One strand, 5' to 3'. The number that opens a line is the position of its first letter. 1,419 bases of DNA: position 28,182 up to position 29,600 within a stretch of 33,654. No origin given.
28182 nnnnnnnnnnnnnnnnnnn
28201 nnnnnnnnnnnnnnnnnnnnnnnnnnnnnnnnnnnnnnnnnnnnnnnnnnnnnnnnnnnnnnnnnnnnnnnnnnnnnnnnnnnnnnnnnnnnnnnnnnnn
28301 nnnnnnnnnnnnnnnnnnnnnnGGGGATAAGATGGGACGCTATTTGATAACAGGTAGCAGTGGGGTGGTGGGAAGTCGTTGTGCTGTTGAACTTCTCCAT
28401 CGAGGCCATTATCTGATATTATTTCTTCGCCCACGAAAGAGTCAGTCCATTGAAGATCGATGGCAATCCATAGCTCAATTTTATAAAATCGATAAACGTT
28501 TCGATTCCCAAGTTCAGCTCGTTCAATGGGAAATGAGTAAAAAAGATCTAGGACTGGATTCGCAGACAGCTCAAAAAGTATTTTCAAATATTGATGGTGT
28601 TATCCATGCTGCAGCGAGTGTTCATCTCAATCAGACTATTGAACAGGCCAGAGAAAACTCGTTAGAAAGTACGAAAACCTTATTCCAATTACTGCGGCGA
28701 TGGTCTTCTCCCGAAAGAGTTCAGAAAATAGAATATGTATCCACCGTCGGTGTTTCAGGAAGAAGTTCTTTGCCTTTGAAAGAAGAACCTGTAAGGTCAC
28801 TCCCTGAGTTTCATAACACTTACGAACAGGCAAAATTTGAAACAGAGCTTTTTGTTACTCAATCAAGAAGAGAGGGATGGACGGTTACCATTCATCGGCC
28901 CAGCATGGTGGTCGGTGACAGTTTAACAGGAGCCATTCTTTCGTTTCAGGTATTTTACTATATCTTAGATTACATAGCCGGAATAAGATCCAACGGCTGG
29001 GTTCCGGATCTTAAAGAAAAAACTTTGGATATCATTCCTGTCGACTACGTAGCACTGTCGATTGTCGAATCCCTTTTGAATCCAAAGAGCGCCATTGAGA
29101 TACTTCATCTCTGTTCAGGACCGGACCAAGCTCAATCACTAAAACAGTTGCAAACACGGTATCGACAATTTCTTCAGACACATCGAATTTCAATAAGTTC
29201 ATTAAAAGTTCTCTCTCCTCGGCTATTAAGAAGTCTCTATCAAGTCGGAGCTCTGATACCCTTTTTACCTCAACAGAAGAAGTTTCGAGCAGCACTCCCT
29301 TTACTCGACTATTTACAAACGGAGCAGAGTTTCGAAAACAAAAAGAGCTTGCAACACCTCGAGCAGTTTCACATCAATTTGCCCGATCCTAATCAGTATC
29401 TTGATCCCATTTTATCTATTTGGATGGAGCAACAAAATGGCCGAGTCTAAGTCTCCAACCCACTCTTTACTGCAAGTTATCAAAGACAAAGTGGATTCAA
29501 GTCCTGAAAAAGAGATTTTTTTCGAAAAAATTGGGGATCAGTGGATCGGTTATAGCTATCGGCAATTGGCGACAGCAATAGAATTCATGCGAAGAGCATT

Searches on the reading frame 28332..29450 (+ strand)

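Call 58: search_protein_families(library=pfam, proteins=[window:28332-29450:+], max_evalue=0.001)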
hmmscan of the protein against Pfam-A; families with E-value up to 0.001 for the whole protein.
window:28332-29450:+ (372 aa): 4 families
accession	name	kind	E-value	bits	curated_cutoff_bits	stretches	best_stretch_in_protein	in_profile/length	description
PF07993.18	NAD_binding_4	-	1.4e-40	139.6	20.1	1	6-243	1-257/258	Male sterility protein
PF01370.27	Epimerase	-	1.1e-13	51.6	20.9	1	5-197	2-176/240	NAD dependent epimerase/dehydratase family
PF16363.11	GDP_Man_Dehyd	-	5.7e-07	29.7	27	1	5-180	1-169/332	GDP-mannose 4,6 dehydratase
PF08659.16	KR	-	3.5e-06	27.5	22.6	1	2-106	1-100/180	KR domain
